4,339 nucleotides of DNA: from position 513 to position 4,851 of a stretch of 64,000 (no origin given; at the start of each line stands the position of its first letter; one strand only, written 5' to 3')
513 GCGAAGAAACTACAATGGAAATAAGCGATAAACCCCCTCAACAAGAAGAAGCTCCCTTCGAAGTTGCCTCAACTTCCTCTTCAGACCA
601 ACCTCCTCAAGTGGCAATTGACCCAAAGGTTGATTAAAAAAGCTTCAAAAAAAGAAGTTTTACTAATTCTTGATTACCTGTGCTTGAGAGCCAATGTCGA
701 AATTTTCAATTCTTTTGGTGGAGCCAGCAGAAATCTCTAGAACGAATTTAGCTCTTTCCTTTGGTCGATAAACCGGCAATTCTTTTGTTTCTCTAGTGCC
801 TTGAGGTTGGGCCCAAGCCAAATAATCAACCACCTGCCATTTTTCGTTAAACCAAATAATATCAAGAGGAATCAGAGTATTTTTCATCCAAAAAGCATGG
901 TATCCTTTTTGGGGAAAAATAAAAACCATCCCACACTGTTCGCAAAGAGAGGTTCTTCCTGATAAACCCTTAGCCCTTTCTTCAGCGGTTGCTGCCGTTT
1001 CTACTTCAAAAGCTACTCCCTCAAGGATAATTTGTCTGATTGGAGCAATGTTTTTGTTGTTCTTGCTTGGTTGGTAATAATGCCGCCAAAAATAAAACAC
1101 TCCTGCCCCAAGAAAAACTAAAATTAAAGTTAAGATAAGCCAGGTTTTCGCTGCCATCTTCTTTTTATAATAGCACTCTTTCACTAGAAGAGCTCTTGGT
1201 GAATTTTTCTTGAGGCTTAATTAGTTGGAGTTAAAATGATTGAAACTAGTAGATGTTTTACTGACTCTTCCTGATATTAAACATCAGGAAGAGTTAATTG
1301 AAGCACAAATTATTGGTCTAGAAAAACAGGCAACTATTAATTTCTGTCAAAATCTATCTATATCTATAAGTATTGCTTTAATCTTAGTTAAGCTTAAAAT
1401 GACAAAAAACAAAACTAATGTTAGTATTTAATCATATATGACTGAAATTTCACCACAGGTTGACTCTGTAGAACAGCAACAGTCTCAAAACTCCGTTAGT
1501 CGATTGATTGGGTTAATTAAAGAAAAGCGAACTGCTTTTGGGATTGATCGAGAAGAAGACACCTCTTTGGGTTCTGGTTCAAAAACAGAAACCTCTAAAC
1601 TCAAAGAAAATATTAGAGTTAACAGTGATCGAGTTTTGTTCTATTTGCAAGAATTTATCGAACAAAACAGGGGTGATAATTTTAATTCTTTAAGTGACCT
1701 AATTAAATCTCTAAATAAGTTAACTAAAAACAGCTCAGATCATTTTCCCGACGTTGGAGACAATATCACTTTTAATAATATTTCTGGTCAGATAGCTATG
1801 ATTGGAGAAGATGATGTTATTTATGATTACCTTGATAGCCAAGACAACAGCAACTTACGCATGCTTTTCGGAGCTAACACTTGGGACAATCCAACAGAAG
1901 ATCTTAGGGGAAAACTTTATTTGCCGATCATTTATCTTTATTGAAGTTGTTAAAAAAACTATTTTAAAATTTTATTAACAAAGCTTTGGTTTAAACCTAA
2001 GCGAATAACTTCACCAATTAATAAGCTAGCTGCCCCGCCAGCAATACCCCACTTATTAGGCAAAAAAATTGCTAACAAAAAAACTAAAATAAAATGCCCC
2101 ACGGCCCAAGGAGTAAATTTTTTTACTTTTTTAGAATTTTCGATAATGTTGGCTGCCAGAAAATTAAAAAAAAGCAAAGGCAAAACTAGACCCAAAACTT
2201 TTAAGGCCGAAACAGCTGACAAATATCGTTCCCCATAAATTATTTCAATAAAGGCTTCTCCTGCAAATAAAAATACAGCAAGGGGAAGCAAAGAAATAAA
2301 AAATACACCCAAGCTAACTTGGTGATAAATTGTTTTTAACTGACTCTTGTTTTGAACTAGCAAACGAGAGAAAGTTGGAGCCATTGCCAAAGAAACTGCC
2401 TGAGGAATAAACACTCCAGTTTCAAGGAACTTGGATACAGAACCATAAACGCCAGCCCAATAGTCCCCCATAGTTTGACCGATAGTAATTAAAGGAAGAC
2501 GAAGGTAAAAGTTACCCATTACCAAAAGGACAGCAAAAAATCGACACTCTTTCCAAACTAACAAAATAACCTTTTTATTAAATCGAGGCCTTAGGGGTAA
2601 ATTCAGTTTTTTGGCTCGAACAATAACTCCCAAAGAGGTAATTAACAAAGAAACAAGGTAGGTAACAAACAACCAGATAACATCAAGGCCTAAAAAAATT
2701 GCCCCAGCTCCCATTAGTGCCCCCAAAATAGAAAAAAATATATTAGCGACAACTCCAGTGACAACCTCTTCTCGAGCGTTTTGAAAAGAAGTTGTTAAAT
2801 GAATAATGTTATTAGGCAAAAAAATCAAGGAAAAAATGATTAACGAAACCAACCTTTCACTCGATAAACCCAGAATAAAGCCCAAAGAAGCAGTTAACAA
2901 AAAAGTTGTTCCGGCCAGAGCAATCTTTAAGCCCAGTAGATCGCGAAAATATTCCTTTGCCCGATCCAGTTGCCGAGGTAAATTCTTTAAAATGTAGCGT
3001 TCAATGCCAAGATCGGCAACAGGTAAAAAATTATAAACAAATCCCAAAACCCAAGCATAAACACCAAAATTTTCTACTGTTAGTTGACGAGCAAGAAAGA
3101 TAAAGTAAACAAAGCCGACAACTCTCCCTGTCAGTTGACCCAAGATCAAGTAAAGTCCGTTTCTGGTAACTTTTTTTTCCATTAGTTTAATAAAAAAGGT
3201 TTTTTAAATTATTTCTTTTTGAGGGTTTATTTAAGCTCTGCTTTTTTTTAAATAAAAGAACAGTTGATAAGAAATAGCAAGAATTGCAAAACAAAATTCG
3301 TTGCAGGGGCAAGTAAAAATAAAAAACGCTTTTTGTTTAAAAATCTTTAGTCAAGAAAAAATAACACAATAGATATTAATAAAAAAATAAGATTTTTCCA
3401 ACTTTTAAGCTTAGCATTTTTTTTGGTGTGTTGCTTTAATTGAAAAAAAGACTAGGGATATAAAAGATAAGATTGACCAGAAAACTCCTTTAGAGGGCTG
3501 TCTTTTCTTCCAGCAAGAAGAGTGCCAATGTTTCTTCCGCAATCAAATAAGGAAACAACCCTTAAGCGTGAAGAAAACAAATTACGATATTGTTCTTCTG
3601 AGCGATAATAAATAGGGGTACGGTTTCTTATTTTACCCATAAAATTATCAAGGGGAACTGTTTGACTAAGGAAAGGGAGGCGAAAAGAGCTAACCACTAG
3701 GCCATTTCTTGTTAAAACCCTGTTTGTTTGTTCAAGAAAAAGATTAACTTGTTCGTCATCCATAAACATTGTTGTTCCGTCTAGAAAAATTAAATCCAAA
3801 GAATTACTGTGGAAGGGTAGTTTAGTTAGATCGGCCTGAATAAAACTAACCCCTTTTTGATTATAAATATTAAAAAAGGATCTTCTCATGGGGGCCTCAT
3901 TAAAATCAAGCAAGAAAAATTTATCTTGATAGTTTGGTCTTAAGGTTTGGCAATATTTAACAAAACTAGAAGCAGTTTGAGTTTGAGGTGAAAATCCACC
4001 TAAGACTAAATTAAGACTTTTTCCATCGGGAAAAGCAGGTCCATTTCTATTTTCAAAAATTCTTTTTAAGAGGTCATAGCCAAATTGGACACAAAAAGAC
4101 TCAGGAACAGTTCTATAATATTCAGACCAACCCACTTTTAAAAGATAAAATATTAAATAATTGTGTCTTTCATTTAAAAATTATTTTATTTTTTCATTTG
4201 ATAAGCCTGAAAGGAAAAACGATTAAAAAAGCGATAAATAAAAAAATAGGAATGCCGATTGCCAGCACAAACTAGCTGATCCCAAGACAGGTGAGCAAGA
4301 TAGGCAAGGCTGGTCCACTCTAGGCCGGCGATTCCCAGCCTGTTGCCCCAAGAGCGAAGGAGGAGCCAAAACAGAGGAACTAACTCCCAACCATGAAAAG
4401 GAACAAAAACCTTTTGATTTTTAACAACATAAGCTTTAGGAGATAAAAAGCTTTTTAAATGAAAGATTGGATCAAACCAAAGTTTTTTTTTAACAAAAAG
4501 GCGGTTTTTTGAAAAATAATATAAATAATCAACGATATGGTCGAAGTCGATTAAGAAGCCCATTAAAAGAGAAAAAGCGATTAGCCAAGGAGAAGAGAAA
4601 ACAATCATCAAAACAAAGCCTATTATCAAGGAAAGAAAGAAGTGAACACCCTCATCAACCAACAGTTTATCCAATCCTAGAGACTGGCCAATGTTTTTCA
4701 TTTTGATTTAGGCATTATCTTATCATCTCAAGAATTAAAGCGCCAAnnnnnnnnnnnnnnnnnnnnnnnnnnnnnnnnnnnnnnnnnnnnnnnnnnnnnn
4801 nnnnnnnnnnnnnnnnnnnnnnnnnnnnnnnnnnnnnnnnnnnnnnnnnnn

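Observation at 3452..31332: About 28-kb co-directional envelope glycosylation mega-operon rich in GT-C enzymes and apparently lacking an initiating phosphoglycosyltransferase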

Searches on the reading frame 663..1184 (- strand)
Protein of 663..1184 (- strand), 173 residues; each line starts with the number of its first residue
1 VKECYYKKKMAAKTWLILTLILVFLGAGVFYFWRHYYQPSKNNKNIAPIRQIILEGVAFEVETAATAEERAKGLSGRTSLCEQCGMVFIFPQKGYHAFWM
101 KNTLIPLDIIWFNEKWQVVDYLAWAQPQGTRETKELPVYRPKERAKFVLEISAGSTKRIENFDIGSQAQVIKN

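Call 7: search_protein_families(library=pfam, proteins=[window:663-1184:-], max_evalue=0.01)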
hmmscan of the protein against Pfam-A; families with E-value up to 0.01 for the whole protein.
window:663-1184:- (173 aa): 1 family
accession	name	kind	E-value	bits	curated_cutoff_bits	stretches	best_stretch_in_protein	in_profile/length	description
PF02643.20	DUF192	-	6.6e-25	87.5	27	1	59-159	1-86/96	Uncharacterized ACR, COG1430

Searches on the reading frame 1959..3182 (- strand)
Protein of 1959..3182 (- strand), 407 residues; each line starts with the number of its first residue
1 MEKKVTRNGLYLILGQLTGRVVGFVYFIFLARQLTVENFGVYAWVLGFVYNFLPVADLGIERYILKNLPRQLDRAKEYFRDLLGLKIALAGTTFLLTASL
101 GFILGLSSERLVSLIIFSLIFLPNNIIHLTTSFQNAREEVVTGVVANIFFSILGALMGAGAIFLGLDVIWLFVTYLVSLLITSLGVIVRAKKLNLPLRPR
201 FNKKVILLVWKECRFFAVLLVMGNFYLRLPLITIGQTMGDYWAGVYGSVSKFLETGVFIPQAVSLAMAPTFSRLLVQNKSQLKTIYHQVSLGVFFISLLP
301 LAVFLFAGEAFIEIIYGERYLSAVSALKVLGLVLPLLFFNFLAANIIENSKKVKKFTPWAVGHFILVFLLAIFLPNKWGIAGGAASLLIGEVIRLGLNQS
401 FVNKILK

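Call 5: search_protein_families(library=pfam, proteins=[window:1959-3182:-], max_evalue=0.01)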
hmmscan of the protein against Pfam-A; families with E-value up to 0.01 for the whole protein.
window:1959-3182:- (407 aa): 3 families
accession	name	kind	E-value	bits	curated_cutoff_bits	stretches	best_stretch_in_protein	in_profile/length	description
PF01943.22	Polysacc_synt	-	1.1e-14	55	28.2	1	5-274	1-273/274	Polysaccharide biosynthesis protein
PF13440.11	Polysacc_synt_3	-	1.5e-14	54.4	23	1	30-324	2-292/293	Polysaccharide biosynthesis protein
PF01554.23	MatE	-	0.0022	18.1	24.9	1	237-361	23-149/161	MatE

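Call 30: find_encoding_contigs(protein=window:1959-3182:-, flank=10000, max_places=2)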
Protein window:1959-3182:- (407 aa): 5 contigs read that carry it; 2 places shown.
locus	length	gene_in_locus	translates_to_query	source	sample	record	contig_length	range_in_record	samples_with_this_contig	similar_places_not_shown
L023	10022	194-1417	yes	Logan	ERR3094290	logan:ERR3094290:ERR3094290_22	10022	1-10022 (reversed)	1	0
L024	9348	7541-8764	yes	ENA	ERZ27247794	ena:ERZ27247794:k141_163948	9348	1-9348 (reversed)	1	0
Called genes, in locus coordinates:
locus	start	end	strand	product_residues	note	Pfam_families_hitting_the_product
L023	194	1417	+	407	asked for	PF01943:Polysacc_synt, PF13440:Polysacc_synt_3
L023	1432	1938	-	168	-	-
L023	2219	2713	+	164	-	PF02643:DUF192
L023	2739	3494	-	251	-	-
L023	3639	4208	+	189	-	-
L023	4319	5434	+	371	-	PF13439:Glyco_transf_4, PF20706:GT4-conflict, PF00534:Glycos_transf_1, PF13692:Glyco_trans_1_4, PF13524:Glyco_trans_1_2 (weak)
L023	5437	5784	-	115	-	-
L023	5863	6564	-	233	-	PF13641:Glyco_tranf_2_3 (weak), PF00535:Glycos_transf_2, PF10111:Glyco_tranf_2_2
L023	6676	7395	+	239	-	PF13489:Methyltransf_23, PF13847:Methyltransf_31 (weak), PF08241:Methyltransf_11 (faint), PF08242:Methyltransf_12 (weak), PF13649:Methyltransf_25 (weak)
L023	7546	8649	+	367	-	PF13439:Glyco_transf_4 (weak), PF20706:GT4-conflict (weak), PF00534:Glycos_transf_1, PF13692:Glyco_trans_1_4, PF13524:Glyco_trans_1_2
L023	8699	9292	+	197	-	PF00132:Hexapep, PF14602:Hexapep_2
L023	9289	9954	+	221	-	-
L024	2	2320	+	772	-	?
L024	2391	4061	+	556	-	PF02366:PMT, PF13231:PMT_2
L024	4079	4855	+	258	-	PF00535:Glycos_transf_2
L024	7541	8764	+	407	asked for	PF01943:Polysacc_synt, PF13440:Polysacc_synt_3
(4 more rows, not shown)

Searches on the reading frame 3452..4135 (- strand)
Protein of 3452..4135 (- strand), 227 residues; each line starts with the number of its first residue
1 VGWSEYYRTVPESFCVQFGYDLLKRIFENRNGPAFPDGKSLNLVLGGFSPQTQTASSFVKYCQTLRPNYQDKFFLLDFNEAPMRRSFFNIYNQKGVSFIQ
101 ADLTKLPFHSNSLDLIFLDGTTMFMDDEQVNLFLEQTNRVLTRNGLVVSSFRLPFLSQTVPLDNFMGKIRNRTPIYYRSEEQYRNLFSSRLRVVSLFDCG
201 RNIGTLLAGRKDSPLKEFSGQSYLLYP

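Call 5: search_protein_families(library=pfam, proteins=[window:3452-4135:-], max_evalue=0.01)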
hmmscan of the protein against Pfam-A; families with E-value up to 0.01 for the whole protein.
window:3452-4135:- (227 aa): 3 families
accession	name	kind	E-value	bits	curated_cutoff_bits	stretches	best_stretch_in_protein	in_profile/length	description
PF08241.18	Methyltransf_11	-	4.6e-08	34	21.2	1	71-148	19-94/95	Methyltransferase domain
PF13649.12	Methyltransf_25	-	4.6e-07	30.9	27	1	65-145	15-97/97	Methyltransferase domain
PF13847.12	Methyltransf_31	-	2e-06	28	27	1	71-152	29-113/145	Methyltransferase domain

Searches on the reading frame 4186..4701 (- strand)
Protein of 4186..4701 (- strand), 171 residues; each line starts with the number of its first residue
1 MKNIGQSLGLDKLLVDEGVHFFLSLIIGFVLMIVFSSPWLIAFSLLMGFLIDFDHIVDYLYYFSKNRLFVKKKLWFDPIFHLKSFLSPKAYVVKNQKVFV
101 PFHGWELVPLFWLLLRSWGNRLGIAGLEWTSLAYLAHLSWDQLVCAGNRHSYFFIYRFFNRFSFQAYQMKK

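Call 5: search_protein_families(library=pfam, proteins=[window:4186-4701:-], max_evalue=0.01)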
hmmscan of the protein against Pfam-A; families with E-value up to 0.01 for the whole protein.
window:4186-4701:- (171 aa): 0 families

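Call 18: search_protein_families(library=ncbifam, proteins=[window:4186-4701:-], max_evalue=0.1)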
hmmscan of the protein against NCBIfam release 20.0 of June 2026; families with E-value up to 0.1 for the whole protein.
window:4186-4701:- (171 aa): 0 families

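Call 19: search_protein_families(library=pfam, proteins=[window:4186-4701:-], max_evalue=1)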
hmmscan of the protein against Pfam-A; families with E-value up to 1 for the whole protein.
window:4186-4701:- (171 aa): 1 family
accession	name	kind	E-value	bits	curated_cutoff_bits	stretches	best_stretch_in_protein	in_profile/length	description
PF19617.4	DUF6122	-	0.022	15.7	27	1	13-67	4-55/102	Family of unknown function (DUF6122)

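Call 61: search_solved_structures(query=window:4186-4701:-, max_evalue=5)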
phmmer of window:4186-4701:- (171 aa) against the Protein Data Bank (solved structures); distinct sequences matched with E-value up to 5: 1.
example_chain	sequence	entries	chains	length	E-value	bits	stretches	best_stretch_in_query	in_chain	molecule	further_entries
9uen_L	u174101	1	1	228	0.87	13.1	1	80-131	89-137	EFCPI-12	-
